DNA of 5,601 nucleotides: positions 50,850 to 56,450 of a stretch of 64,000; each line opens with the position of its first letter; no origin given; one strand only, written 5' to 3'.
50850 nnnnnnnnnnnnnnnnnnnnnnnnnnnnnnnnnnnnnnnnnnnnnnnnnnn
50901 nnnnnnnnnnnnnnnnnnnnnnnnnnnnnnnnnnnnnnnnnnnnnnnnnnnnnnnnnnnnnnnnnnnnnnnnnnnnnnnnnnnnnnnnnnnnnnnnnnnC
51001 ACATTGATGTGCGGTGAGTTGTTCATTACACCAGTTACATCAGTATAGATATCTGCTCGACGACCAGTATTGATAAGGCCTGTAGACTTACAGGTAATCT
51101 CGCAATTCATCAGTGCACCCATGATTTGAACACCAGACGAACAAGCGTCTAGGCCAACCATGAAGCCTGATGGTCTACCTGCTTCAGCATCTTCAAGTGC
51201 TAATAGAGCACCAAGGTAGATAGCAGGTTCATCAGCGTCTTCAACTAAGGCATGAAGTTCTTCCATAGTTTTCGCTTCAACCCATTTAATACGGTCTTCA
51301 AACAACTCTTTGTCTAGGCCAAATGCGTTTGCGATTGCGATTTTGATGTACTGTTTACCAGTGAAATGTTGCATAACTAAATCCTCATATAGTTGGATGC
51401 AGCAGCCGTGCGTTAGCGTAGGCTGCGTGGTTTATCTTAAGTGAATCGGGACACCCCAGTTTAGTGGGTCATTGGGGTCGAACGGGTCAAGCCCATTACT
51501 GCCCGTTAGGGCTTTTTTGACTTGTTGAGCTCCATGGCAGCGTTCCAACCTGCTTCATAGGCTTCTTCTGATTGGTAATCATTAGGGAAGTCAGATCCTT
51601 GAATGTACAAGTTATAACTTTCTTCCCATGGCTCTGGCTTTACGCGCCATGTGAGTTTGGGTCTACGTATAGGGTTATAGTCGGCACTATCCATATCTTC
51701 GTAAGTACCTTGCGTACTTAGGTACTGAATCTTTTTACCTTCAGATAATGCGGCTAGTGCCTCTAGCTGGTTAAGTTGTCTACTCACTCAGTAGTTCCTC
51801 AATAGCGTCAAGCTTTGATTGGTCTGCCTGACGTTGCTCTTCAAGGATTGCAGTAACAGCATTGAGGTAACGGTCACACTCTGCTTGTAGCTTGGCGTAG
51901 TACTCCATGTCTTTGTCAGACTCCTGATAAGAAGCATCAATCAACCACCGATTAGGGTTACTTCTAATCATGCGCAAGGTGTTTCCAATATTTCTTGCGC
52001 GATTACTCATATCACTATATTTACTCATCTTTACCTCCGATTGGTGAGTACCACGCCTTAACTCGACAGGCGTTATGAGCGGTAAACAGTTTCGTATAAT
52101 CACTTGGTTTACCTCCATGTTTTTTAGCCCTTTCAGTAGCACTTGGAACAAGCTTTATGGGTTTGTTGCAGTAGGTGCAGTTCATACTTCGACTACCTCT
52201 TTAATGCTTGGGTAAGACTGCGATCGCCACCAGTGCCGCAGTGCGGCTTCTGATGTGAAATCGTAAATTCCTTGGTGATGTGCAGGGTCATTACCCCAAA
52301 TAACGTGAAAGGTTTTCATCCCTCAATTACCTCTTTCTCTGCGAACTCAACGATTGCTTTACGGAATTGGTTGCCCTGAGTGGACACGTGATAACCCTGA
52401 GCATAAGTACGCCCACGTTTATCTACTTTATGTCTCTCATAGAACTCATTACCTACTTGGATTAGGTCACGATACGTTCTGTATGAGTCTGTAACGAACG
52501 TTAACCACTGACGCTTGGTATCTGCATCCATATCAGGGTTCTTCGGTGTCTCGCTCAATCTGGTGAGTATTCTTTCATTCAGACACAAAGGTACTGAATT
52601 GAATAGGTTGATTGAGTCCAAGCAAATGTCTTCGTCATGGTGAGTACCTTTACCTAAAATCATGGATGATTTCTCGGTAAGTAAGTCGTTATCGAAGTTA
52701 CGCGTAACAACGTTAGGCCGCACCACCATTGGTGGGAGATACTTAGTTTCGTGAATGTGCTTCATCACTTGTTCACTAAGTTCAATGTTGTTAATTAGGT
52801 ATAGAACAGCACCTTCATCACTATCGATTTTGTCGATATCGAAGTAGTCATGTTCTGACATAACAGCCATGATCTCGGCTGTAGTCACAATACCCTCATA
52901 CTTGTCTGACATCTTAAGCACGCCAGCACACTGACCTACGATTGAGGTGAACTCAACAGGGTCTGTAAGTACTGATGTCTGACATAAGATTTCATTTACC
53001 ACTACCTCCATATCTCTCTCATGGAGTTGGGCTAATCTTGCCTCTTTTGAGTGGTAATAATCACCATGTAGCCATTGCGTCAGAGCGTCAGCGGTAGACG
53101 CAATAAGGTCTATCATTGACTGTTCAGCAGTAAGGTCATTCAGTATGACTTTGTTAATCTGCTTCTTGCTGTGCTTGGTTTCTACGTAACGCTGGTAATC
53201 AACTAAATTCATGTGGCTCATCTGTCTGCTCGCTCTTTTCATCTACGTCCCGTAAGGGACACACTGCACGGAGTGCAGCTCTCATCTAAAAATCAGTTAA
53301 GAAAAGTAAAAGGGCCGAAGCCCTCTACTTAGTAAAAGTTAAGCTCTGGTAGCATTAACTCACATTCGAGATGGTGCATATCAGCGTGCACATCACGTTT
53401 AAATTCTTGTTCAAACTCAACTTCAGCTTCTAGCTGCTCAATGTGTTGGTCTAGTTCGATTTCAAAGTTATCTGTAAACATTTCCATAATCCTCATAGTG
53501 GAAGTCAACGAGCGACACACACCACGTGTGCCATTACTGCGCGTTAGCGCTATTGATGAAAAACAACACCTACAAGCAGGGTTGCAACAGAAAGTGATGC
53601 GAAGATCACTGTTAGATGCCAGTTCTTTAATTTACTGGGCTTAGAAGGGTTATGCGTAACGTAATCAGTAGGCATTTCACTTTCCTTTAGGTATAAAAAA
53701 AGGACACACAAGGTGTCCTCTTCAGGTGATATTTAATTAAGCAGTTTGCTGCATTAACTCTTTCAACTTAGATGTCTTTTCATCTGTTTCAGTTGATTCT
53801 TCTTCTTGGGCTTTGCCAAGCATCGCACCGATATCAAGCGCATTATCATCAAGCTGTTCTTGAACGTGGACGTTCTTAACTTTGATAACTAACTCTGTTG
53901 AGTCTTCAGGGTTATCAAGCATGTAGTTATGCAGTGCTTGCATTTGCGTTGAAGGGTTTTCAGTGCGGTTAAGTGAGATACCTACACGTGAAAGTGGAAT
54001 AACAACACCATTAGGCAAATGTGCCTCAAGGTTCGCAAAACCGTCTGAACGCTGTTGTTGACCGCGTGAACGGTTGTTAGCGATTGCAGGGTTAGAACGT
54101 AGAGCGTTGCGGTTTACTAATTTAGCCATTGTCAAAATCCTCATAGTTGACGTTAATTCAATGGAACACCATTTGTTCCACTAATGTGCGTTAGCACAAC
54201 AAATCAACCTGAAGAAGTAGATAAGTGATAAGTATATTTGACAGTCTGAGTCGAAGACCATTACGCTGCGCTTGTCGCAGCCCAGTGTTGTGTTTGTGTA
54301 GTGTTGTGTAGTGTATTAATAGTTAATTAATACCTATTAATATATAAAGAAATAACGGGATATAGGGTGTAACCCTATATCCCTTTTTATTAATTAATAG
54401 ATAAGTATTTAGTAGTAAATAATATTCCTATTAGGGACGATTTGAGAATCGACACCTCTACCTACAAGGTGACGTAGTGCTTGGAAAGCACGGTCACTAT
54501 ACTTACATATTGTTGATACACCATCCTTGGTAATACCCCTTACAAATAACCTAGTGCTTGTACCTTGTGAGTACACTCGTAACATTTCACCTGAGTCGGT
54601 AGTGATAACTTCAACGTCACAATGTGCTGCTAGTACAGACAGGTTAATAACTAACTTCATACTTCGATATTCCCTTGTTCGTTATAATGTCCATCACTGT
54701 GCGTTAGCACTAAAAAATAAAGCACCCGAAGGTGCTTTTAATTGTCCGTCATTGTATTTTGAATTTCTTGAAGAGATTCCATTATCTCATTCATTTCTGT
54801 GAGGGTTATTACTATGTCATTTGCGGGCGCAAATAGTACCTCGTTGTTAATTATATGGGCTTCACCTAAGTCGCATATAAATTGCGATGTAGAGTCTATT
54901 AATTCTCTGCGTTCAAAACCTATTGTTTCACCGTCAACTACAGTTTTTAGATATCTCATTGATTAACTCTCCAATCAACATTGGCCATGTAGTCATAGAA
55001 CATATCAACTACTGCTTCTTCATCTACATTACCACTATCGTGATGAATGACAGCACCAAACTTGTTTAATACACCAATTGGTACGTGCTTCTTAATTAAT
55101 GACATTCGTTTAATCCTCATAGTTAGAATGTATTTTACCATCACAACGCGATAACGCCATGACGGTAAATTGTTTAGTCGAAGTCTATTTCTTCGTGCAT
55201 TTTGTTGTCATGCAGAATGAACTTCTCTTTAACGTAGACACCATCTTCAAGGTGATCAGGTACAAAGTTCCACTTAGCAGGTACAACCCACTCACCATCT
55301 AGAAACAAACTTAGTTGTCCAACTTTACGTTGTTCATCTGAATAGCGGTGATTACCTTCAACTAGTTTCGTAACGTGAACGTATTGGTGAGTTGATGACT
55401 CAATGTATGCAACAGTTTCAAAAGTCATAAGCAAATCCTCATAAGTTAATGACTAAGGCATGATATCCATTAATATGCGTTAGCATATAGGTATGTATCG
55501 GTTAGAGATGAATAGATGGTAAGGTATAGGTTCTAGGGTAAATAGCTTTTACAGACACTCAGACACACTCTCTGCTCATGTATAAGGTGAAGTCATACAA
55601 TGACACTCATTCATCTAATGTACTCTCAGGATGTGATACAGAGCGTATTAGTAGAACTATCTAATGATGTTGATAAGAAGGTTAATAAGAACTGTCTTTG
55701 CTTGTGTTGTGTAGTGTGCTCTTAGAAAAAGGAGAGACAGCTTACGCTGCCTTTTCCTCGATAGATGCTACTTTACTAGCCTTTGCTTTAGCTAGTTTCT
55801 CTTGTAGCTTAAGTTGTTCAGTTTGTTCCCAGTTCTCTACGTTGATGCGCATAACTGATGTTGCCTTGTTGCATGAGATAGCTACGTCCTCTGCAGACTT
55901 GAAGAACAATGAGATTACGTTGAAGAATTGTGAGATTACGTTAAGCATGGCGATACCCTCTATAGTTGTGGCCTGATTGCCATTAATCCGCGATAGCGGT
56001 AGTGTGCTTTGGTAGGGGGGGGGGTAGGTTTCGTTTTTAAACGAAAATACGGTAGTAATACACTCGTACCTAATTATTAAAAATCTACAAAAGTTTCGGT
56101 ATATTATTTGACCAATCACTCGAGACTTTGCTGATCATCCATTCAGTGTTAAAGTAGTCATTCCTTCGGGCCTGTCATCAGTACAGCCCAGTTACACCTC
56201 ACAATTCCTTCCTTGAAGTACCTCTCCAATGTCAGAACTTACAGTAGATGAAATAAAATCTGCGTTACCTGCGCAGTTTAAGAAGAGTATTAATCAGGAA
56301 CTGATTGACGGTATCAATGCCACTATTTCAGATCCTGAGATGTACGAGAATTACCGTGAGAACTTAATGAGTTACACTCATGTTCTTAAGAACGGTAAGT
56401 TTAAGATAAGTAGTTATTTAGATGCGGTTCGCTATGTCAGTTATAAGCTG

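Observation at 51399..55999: Seven copies of a conserved about 20-nt motif with a co-varying hairpin upstream of early genes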

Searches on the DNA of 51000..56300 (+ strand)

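Call 7: search_dna_similar(query=window:51000-56300:+, collection=phages, mode=near, max_rows=30)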
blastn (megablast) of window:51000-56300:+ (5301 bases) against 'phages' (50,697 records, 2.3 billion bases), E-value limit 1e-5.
No match.
